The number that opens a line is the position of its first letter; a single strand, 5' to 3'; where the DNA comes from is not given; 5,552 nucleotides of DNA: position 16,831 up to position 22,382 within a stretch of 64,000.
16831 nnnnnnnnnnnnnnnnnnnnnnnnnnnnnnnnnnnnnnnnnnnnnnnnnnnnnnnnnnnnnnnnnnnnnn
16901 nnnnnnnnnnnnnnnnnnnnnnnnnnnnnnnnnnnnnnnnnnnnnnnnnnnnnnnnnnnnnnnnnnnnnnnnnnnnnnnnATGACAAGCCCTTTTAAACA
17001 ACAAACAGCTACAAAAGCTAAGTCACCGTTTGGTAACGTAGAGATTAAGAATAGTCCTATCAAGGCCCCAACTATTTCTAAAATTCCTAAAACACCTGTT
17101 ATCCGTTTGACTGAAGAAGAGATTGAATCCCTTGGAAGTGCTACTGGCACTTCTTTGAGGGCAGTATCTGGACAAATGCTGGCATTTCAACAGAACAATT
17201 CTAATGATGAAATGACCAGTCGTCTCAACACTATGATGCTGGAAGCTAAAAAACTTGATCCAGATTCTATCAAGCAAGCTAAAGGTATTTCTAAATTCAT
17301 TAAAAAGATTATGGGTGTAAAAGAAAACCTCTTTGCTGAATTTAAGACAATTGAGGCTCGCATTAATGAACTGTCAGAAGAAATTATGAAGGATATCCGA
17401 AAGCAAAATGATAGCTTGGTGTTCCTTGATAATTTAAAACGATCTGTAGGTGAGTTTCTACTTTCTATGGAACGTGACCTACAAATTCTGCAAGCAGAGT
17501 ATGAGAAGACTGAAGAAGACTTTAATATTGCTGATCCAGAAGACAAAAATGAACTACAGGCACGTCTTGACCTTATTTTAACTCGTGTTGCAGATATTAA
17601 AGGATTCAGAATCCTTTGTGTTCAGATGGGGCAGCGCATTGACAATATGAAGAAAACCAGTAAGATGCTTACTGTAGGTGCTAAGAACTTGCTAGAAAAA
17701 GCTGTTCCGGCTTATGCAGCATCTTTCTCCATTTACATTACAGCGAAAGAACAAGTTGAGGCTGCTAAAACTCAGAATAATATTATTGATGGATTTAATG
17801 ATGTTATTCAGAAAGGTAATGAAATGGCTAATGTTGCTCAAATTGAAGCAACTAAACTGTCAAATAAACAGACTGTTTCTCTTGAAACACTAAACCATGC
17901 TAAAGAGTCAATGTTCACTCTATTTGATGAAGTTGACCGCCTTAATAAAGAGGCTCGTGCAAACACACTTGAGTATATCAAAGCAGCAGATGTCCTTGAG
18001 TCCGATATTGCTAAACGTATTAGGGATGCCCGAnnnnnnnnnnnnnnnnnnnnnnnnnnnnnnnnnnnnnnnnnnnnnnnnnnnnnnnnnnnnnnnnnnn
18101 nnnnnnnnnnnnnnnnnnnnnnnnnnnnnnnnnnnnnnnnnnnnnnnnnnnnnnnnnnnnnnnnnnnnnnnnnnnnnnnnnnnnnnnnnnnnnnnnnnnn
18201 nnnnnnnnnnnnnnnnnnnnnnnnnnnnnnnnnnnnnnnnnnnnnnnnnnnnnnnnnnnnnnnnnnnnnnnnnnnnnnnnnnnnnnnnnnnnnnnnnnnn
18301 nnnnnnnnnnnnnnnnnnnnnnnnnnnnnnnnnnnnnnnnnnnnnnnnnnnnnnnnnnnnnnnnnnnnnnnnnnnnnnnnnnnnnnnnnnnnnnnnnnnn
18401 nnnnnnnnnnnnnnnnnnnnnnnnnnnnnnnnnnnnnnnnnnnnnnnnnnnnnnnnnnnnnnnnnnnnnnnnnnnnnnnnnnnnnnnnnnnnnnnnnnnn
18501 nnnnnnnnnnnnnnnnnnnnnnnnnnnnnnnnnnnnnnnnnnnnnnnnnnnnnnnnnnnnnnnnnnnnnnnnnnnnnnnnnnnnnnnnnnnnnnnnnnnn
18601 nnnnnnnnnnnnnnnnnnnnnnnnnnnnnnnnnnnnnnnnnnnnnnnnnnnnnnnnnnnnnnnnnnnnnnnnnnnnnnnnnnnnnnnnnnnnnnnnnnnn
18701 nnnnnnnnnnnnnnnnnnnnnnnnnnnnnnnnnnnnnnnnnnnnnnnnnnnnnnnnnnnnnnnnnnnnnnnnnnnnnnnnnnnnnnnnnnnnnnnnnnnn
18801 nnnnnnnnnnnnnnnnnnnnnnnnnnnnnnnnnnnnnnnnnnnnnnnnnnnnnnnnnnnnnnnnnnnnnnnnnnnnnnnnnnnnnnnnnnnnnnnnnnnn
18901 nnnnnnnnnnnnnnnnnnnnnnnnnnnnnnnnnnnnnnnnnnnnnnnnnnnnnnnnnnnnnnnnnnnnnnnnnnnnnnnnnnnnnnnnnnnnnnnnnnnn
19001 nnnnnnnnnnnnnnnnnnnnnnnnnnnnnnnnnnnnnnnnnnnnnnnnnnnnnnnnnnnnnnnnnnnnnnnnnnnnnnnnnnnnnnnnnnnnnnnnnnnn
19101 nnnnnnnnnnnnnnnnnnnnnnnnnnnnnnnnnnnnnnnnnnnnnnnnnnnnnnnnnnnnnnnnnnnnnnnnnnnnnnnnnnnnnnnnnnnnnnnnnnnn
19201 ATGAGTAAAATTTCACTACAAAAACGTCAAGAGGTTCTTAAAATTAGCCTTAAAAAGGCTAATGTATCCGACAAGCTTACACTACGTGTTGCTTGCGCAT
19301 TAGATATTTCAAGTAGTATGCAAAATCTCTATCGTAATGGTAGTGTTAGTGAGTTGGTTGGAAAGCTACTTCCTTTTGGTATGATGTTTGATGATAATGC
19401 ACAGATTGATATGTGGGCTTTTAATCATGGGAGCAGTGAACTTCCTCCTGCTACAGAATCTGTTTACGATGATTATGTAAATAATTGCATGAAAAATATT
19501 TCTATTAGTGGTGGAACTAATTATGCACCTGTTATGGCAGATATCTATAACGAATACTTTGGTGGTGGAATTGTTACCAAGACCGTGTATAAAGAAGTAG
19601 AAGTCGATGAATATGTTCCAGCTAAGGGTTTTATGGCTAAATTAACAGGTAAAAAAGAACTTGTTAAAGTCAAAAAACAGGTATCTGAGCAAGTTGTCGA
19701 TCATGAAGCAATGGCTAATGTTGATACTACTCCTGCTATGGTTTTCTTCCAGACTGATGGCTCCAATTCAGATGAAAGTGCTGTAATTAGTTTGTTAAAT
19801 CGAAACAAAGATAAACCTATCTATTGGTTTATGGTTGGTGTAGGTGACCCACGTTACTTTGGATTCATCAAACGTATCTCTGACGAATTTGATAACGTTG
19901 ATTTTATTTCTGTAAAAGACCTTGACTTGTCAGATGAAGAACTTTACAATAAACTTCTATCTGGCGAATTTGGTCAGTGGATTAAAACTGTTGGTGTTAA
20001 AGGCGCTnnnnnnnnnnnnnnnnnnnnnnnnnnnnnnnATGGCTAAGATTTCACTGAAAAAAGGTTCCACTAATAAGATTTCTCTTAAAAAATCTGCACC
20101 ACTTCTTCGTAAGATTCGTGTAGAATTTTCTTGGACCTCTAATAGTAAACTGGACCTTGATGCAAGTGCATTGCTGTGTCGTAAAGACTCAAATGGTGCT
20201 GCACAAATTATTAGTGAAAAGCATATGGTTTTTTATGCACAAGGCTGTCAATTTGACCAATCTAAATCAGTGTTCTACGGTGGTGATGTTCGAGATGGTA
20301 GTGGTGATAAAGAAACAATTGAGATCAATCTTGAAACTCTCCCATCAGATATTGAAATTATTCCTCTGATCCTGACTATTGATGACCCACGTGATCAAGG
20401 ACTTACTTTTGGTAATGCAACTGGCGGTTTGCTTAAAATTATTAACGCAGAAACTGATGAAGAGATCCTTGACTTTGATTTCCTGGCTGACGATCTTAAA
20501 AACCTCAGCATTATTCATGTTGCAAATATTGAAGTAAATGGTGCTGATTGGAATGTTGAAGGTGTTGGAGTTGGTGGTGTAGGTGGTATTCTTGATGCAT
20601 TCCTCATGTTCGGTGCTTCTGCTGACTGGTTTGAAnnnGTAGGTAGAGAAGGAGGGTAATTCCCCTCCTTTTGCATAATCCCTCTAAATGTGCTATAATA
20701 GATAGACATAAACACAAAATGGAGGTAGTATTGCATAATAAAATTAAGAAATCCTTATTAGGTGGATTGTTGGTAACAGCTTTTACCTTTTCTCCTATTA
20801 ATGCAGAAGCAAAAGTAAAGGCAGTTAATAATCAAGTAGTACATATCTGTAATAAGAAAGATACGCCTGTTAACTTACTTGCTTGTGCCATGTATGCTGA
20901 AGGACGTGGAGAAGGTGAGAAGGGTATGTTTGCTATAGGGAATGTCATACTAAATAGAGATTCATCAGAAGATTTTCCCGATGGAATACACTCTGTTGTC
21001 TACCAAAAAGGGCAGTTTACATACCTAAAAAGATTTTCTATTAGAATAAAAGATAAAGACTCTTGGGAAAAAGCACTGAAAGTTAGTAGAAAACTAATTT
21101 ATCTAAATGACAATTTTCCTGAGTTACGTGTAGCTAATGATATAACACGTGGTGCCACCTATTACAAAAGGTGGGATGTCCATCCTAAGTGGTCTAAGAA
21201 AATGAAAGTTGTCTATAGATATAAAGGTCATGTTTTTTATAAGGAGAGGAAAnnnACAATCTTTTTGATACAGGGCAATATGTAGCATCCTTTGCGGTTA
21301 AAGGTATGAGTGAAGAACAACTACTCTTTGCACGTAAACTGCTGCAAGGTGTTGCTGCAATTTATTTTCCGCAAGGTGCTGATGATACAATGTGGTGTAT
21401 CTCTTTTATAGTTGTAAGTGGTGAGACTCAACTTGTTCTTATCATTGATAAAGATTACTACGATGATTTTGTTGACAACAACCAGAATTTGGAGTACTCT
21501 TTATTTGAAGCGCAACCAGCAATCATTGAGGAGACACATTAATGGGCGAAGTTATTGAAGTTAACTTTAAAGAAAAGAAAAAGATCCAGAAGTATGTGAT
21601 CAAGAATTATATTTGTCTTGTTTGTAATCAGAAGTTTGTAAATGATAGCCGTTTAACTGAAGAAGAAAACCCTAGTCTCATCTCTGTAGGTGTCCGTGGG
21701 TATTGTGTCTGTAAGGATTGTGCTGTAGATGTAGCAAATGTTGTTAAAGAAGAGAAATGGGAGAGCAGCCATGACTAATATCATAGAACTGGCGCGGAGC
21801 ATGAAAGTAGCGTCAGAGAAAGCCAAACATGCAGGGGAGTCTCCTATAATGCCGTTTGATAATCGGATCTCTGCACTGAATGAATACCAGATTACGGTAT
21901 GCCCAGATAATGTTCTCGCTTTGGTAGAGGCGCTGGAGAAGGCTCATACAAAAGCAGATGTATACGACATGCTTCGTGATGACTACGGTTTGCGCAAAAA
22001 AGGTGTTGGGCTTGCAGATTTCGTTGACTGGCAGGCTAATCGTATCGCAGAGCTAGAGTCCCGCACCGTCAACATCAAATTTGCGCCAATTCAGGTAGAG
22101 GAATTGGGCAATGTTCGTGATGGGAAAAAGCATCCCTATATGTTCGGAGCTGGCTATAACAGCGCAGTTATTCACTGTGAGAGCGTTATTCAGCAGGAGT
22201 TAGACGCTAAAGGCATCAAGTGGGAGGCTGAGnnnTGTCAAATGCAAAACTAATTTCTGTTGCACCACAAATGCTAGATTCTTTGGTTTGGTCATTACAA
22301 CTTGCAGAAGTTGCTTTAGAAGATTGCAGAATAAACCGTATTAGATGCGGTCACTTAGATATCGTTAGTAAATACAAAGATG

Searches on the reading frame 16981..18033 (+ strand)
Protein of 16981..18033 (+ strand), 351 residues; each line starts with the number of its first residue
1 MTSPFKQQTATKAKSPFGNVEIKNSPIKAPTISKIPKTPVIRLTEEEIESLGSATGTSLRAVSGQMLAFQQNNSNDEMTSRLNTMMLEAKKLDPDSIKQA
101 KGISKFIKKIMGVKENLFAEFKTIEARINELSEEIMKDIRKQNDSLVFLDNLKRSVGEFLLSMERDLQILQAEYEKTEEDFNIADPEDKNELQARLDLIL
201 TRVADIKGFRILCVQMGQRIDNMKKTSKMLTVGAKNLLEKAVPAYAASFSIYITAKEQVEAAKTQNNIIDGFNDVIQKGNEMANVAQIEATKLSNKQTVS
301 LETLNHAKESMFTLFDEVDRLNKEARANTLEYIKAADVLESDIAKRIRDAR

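Call 7: search_protein_families(library=pfam, proteins=[window:16981-18033:+], max_evalue=0.01)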
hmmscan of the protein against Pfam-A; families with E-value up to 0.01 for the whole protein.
window:16981-18033:+ (351 aa): 2 families
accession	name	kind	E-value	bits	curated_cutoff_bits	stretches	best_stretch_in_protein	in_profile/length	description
PF05816.16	TelA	-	8.3e-27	94.6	30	1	45-347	13-330/332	Toxic anion resistance protein (TelA)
PF24465.1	Tri-helical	-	0.0078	17.1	27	0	289-349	24-84/85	Tri-helical domain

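Call 63: search_dna_similar(query=window:16981-18033:+, collection=phages, mode=protein, max_rows=40, rows=spread, max_evalue=0.001)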
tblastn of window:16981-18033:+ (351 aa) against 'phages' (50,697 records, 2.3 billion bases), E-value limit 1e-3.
Records with a match: 197; places in all: 197; records where one place covers at least 80% of the query: 173.
Best place of each record, by identity: <60% 197.
By first word of the organism name: Escherichia 138; Caulobacter 9; Klebsiella 7; Brevundimonas 7; Campylobacter 5; Salmonella 5; Bacteriophage 5; Phapecoctavirus 3; Justusliebigvirus 3; Pseudomonas 2; and 10 more.
By host as written in the record: Escherichia coli 39; - 19; Escherichia coli K-12 MG1655 18; Caulobacter vibrioides CB15 11; Escherichia coli EC3.18 6; Brevundimonas pondensis LVF1 6; Escherichia sp. 5; Campylobacter jejuni 5; and 62 more.
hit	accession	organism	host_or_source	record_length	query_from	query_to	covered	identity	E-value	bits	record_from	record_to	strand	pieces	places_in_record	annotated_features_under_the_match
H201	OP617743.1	Klebsiella phage KP13-26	Klebsiella pneumoniae KP13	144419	2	348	99%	41.5%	5e-86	289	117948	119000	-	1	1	hypothetical protein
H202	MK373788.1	Escherichia phage vB_EcoM_Schickermooser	Escherichia coli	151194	1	348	99%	41.3%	1e-86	291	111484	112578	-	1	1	hypothetical protein (x2)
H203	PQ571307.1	Shigella phage SF1-1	Shigella flexneri SB2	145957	1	348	99%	41.0%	1e-86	291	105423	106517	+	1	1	tellurite resistance | M48 family peptidase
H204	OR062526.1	Escherichia phage vB_EcoM_10C3_SA_NWU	Escherichia coli O177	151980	1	348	99%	40.8%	7e-87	291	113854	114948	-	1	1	hypothetical protein (x2)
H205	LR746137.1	Escherichia phage vB_EcoM_UP17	-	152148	1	348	99%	40.8%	1e-86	290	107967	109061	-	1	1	TelA-like protein | Hypothetical protein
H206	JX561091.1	Escherichia phage phAPEC8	Escherichia coli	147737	1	348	99%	40.8%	1e-86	290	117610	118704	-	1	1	hypothetical protein (x2)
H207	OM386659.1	Escherichia phage vB_EcoM_ESCO37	Escherichia coli APEC BEN4358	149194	1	348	99%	40.8%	1e-86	290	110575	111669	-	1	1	TelA-like protein | hypothetical protein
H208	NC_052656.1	Escherichia phage anhysbys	Escherichia coli K-12 MG1655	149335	1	348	99%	40.8%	1e-86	290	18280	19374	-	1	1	tellurite resistance | hypothetical protein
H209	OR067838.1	Escherichia phage KKP 3954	Escherichia coli strain KKP 3691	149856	1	348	99%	40.8%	1e-86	290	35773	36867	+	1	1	TelA-like protein | hypothetical protein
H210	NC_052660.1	Escherichia phage tuntematon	Escherichia coli K-12 MG1655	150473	1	348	99%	40.8%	1e-86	290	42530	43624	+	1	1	tellurite resistance | hypothetical protein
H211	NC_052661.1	Escherichia phage ukendt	Escherichia coli K-12 MG1655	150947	1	348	99%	40.8%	1e-86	290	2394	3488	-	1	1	tellurite resistance | hypothetical protein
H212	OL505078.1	Escherichia phage BI-EHEC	Enterohemorrhagic Escherichia coli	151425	1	348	99%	40.8%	1e-86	290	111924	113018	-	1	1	none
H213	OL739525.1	Escherichia phage dw-ec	Escherichia coli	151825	1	348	99%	40.8%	1e-86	290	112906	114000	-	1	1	none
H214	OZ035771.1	Phapecoctavirus DIJ07P2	-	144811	1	348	99%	40.8%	1e-86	290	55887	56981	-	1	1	record has no annotation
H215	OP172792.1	Escherichia phage ECO340P2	Shigella flexneri DA340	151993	1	348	99%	40.5%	3e-86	289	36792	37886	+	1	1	hypothetical protein (x2)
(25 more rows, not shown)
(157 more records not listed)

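Call 66: search_protein_families(library=padloc, proteins=[window:16981-18033:+], max_evalue=0.001)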
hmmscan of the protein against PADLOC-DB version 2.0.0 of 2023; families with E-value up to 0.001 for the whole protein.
window:16981-18033:+ (351 aa): 0 families

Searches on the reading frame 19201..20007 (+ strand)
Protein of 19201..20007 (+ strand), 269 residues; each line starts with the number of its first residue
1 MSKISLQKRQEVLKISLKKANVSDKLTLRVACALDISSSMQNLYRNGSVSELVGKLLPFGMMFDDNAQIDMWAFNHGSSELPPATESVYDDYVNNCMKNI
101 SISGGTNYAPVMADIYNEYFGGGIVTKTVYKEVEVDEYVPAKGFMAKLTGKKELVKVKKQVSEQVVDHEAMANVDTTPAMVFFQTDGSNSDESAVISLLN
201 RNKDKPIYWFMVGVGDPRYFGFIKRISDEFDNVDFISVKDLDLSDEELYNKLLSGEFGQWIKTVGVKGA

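Call 7: search_protein_families(library=pfam, proteins=[window:19201-20007:+], max_evalue=0.01)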
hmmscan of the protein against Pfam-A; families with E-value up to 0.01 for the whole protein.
window:19201-20007:+ (269 aa): 2 families
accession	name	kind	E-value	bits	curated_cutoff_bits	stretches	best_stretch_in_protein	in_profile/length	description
PF10138.15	vWA-TerF-like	-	1e-38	134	29.4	2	153-268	81-198/200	vWA found in TerF C terminus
PF07002.22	Copine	-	0.0096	15.8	27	0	88-116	69-96/218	Copine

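Call 62: search_dna_similar(query=window:19201-20007:+, collection=phages, mode=protein, max_rows=40, rows=spread, max_evalue=0.001)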
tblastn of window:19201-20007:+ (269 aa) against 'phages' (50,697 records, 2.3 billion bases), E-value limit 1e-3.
Records with a match: 195; places in all: 196; records where one place covers at least 80% of the query: 192.
Best place of each record, by identity: 60-80% 125; <60% 70.
By first word of the organism name: Escherichia 106; Pseudomonas 20; Caulobacter 13; Rhizobium 10; Klebsiella 9; Brevundimonas 7; Campylobacter 5; Justusliebigvirus 3; Phapecoctavirus 3; Acinetobacter 2; and 14 more.
By host as written in the record: Escherichia coli 29; Escherichia coli K-12 MG1655 18; - 15; Caulobacter vibrioides CB15 13; Pseudomonas syringae pv. actinidiae 10; Brevundimonas pondensis LVF1 6; Escherichia sp. 5; Campylobacter jejuni 5; and 67 more.
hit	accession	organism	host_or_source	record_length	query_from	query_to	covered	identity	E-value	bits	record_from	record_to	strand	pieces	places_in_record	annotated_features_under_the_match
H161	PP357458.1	Klebsiella phage phi1_175008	Klebsiella pneumoniae 135080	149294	3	267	99%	68.3%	2e-104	337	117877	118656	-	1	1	hypothetical protein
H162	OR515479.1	Citrobacter phage Tr1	Citrobacter sp. JL 978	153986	3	260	96%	66.7%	3e-99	323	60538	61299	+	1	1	hypothetical protein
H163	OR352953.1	Escherichia phage AV123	Escherichia coli ESBL012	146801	2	268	99%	63.3%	1e-96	315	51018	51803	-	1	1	hypothetical protein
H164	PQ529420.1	Escherichia phage Eryne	Escherichia coli UTI89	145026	2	268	99%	63.3%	7e-96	313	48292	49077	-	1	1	HNH endonuclease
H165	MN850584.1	Escherichia phage arall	Escherichia coli K-12 MG1655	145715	2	268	99%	63.3%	7e-96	313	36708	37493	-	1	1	hypothetical protein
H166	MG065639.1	Campylobacter phage A150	Campylobacter jejuni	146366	2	268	99%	63.3%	7e-96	313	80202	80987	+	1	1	record has no annotation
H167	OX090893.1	Escherichia phage vB_Eco_PATM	-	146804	2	268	99%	63.3%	7e-96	313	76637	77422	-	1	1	hypothetical protein ECGD1_182 [Enterobacteriaphage ECGD1]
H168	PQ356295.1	Escherichia phage KKE7M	Escherichia coli W3350 (Yale CGSC)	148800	2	268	99%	63.3%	7e-96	313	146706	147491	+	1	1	hypothetical protein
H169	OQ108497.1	Escherichia phage EC_OE_11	MDR Escherichia coli 11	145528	2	268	99%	63.3%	9e-96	313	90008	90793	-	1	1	VWA domain-containing protein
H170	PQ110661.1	Escherichia phage vB_EcoM_ZYD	Escherichia coli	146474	2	268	99%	62.9%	6e-96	313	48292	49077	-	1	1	hypothetical protein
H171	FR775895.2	Escherichia phage phi92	Escherichia coli K92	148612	2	268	99%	62.9%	6e-96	313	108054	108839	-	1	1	PHI92_gene_173: Phi92_gp173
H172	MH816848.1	Escherichia phage vB_vPM_PD06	Escherichia coli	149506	2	268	99%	62.9%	7e-96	313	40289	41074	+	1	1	hypothetical protein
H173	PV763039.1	Escherichia phage WPEC6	Escherichia coli EC3.18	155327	3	267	99%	60.7%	3e-92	303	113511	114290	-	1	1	hypothetical protein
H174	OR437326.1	Escherichia phage iGC_PHA_EC001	Escherichia coli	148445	3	267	99%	60.3%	7e-92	302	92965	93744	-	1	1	hypothetical protein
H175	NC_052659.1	Escherichia phage nieznany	Escherichia coli K-12 MG1655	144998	3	267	99%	60.3%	9e-92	301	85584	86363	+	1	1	hypothetical protein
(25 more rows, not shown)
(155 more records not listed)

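Call 66: search_protein_families(library=padloc, proteins=[window:19201-20007:+], max_evalue=0.001)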
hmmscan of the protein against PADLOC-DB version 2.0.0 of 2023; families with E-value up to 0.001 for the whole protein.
window:19201-20007:+ (269 aa): 0 families

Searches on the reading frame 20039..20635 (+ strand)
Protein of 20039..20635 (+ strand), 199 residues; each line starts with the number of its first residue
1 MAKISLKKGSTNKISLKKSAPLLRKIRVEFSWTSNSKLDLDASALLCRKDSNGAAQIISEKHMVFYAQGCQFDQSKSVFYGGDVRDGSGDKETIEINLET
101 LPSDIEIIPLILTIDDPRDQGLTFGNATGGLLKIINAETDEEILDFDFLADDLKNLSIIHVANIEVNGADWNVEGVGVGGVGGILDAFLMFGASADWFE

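Call 7: search_protein_families(library=pfam, proteins=[window:20039-20635:+], max_evalue=0.01)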
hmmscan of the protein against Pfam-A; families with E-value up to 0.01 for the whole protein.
window:20039-20635:+ (199 aa): 1 family
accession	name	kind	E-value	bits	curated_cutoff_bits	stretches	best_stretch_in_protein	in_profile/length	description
PF02342.23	TerD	-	1.4e-30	106.6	25.3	1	4-186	3-181/187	TerD domain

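Call 66: search_protein_families(library=padloc, proteins=[window:20039-20635:+], max_evalue=0.001)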
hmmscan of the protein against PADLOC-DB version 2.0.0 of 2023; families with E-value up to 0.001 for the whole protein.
window:20039-20635:+ (199 aa): 0 families

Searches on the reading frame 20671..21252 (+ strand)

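Call 74: search_protein_families(library=pfam, proteins=[window:20671-21252:+], max_evalue=0.01)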
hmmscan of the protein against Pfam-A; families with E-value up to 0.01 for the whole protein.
window:20671-21252:+ (194 aa): 1 family
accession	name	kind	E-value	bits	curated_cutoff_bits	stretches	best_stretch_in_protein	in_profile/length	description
PF07486.17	Hydrolase_2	-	1.6e-19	70.8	27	1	80-190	1-100/100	Cell Wall Hydrolase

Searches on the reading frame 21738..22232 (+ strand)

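Call 74: search_protein_families(library=pfam, proteins=[window:21738-22232:+], max_evalue=0.01)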
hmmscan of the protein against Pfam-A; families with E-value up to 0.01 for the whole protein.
window:21738-22232:+ (165 aa): 2 families
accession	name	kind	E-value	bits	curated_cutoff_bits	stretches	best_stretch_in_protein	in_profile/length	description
PF14518.11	Haem_oxygenas_2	-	0.0023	18.2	28.9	1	93-138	12-56/177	Iron-containing redox enzyme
PF02545.19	Maf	-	0.0026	17.9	27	1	22-129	45-141/187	Maf-like protein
